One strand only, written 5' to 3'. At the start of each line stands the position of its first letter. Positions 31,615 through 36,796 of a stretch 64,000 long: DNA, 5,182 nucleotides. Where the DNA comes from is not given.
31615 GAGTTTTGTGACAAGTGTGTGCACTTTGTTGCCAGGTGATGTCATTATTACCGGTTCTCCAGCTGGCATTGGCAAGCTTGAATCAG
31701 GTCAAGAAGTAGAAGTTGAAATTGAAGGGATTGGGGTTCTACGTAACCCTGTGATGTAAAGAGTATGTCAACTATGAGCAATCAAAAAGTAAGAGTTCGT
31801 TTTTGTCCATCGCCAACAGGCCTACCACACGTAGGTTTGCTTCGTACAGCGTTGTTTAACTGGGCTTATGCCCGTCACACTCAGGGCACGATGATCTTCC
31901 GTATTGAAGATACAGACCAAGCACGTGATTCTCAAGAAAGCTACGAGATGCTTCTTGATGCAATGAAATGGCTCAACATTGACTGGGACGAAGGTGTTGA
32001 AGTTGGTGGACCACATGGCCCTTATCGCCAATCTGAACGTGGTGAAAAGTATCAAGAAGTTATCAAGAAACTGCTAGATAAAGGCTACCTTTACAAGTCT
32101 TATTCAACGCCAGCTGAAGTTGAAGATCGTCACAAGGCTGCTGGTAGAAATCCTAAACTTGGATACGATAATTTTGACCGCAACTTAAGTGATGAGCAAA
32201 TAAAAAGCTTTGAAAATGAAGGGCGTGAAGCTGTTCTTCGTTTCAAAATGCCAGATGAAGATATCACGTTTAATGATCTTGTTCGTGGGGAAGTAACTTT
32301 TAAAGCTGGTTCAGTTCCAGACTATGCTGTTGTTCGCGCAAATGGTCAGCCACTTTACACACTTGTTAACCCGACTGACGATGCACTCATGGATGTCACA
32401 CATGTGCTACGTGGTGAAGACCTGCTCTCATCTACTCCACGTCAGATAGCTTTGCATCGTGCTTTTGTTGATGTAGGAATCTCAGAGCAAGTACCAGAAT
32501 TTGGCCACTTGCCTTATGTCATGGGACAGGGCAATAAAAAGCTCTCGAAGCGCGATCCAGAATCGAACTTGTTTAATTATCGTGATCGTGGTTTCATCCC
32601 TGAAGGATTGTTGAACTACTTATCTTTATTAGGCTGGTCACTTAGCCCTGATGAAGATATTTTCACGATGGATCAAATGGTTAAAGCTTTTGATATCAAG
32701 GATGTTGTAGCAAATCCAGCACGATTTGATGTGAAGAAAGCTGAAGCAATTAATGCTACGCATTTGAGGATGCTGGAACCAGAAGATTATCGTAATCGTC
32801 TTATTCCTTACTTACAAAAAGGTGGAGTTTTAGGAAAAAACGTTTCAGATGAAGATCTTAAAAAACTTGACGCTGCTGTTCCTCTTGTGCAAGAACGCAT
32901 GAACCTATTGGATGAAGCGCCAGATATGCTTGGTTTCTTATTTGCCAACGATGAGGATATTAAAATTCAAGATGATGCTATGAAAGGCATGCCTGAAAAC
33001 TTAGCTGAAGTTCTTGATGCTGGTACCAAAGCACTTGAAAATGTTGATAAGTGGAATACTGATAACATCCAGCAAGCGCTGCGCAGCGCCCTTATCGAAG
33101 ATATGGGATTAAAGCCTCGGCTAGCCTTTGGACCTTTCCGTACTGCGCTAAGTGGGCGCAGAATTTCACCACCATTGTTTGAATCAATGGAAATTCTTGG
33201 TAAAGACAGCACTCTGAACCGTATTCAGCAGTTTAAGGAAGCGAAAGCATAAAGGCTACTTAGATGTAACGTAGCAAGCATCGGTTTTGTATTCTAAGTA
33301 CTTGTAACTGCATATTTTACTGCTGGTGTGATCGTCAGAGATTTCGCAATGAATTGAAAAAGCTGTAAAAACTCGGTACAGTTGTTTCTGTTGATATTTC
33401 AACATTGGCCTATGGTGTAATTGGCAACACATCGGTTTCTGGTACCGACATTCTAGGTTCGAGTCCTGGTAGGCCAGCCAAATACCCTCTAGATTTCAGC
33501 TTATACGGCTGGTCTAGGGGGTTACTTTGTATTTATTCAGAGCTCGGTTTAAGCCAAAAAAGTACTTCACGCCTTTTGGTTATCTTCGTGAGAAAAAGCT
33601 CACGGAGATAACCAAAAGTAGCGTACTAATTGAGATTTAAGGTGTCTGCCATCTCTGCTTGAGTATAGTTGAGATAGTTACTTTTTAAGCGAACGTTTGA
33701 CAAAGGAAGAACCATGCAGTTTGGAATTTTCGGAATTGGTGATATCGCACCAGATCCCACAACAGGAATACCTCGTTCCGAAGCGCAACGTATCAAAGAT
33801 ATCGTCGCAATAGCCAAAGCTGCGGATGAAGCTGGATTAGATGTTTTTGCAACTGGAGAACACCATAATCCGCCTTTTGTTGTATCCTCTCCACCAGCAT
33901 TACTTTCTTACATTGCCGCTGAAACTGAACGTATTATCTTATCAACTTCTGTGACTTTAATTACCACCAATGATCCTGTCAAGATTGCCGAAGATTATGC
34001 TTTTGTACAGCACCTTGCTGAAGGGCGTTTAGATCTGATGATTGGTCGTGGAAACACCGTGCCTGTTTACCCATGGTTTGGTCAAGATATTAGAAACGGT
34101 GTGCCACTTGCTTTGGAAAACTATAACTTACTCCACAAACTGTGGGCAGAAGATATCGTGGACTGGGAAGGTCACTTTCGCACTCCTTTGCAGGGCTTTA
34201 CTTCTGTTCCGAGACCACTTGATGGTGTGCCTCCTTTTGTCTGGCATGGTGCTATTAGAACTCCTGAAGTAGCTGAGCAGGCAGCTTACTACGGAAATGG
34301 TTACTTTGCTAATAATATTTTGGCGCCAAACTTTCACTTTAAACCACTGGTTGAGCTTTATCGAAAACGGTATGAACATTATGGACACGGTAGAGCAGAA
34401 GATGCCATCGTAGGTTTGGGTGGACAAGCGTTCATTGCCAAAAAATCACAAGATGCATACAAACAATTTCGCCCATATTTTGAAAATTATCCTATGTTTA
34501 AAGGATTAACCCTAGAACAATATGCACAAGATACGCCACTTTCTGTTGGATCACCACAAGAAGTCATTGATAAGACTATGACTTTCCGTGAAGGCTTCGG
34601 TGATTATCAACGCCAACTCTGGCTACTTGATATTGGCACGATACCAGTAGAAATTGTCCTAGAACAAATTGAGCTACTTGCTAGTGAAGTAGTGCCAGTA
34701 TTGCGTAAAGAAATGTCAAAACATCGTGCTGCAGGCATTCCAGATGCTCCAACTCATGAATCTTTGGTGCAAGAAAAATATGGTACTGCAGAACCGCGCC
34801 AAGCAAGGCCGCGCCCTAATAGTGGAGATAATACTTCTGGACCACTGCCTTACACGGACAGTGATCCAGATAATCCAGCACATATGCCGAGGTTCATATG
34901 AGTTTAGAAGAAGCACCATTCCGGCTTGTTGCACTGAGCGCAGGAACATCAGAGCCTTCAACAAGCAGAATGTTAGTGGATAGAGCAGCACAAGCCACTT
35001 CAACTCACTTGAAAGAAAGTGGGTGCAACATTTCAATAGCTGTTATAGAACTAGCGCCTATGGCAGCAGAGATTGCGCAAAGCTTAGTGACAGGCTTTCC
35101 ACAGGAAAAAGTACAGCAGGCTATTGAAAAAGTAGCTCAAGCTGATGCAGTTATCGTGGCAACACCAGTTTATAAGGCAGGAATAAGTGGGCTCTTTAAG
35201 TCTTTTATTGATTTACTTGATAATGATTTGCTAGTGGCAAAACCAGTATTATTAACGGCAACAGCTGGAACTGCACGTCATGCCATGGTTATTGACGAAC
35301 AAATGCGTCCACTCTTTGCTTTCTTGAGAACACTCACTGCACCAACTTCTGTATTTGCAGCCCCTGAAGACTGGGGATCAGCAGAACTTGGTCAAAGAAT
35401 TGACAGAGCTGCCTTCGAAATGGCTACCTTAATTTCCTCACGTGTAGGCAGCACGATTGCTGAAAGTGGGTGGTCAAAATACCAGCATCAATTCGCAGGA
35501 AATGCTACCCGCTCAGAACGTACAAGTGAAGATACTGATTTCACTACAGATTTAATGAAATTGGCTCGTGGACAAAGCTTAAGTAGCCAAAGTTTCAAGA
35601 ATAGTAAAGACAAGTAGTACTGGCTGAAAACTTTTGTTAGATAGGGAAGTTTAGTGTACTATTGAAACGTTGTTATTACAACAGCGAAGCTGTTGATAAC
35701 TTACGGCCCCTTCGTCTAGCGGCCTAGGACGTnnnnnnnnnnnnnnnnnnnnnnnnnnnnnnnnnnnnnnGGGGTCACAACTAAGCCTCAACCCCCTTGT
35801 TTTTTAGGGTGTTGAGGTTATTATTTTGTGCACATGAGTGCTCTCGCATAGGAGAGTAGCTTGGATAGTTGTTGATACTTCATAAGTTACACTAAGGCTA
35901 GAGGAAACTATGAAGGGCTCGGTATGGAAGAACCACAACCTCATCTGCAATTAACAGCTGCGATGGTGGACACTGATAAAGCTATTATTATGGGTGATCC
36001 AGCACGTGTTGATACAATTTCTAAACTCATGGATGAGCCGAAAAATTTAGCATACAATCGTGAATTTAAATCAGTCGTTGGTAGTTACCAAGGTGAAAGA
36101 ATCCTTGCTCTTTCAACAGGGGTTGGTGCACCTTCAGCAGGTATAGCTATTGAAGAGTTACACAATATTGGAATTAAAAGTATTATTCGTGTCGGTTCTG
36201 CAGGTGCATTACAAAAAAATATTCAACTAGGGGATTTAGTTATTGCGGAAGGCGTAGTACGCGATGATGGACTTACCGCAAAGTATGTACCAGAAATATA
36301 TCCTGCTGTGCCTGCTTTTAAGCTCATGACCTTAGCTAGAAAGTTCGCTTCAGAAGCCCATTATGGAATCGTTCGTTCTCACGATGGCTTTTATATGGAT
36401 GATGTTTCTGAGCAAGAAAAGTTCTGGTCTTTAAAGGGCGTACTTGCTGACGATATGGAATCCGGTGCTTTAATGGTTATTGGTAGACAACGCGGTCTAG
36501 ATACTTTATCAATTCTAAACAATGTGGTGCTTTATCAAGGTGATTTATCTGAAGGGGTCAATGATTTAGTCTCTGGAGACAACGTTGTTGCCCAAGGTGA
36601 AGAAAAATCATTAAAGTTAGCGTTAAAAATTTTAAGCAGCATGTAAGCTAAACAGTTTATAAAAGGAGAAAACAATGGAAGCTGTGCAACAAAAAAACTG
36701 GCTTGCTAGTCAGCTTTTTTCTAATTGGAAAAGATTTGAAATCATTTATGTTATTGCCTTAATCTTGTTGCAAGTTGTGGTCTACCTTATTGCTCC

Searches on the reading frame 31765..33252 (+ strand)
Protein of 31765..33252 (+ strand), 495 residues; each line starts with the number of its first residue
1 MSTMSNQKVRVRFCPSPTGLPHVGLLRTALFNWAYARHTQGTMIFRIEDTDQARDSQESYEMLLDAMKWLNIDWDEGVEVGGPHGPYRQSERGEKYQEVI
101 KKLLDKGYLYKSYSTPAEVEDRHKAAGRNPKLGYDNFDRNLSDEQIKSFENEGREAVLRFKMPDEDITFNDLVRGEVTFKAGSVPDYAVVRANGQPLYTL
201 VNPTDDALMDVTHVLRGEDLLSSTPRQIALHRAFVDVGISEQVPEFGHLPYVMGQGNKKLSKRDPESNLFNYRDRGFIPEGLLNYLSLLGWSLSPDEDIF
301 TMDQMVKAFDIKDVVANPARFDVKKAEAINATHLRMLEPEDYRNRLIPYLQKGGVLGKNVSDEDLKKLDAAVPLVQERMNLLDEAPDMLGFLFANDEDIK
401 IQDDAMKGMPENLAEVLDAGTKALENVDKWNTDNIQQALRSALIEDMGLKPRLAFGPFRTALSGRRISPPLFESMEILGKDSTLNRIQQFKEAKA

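Call 17: search_protein_families(library=pfam, proteins=[window:31765-33252:+], max_evalue=0.0001)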
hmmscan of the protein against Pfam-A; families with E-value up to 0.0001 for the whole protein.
window:31765-33252:+ (495 aa): 2 families
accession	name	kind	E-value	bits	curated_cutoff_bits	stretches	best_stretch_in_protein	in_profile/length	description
PF00749.27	tRNA-synt_1c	-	1.2e-80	271.2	23.4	1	8-325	1-311/314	tRNA synthetases class I (E and Q), catalytic domain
PF19269.4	Anticodon_2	-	2.4e-29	103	23.6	1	346-489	6-139/141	Anticodon binding domain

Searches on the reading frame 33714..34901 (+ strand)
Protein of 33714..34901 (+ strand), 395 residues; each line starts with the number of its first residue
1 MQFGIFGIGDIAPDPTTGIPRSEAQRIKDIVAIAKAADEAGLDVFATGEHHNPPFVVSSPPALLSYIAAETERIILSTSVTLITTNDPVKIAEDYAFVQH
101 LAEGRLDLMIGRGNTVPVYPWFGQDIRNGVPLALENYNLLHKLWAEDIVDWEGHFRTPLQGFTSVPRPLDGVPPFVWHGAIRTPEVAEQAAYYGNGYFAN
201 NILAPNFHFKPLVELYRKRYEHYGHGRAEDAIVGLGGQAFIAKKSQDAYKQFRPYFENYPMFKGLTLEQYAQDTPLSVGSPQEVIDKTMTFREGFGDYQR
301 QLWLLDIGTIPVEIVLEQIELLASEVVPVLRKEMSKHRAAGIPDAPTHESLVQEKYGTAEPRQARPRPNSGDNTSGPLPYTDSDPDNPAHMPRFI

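Call 17: search_protein_families(library=pfam, proteins=[window:33714-34901:+], max_evalue=0.0001)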
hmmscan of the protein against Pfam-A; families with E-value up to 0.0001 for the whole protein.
window:33714-34901:+ (395 aa): 1 family
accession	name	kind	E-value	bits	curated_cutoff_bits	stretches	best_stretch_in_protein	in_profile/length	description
PF00296.26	Bac_luciferase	-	2.1e-64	218.3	27.9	1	1-269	1-250/314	Luciferase-like monooxygenase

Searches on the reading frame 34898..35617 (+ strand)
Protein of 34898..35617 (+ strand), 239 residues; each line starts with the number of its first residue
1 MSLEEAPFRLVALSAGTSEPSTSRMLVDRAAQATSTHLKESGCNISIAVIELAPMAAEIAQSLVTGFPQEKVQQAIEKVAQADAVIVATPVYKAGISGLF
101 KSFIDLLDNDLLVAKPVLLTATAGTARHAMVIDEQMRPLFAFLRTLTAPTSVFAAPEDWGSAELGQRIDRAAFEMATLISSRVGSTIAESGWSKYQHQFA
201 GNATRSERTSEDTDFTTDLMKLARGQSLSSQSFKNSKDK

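Call 17: search_protein_families(library=pfam, proteins=[window:34898-35617:+], max_evalue=0.0001)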
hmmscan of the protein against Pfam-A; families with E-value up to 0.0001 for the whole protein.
window:34898-35617:+ (239 aa): 3 families
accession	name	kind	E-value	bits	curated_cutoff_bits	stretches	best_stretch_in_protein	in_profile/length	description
PF03358.20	FMN_red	-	7e-30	104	24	1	9-159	2-151/152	NADPH-dependent FMN reductase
PF02525.22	Flavodoxin_2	-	2.6e-08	34.2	27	1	21-144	11-163/198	Flavodoxin-like fold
PF12724.12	Flavodoxin_5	-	1.2e-05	26.1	27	1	56-131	19-92/145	Flavodoxin domain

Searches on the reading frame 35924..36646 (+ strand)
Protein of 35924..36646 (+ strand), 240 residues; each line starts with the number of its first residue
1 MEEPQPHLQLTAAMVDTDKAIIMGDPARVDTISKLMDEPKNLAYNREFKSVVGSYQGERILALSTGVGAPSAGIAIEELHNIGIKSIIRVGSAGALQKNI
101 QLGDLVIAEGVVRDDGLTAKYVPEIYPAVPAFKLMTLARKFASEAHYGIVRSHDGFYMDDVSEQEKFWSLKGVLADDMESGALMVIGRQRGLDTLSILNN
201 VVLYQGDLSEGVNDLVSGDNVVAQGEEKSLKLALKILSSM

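Call 17: search_protein_families(library=pfam, proteins=[window:35924-36646:+], max_evalue=0.0001)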
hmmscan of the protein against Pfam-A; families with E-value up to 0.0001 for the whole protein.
window:35924-36646:+ (240 aa): 1 family
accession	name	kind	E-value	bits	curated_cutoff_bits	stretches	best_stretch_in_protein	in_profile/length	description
PF01048.26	PNP_UDP_1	-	2.4e-32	112.6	25.1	1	20-198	3-194/233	Phosphorylase superfamily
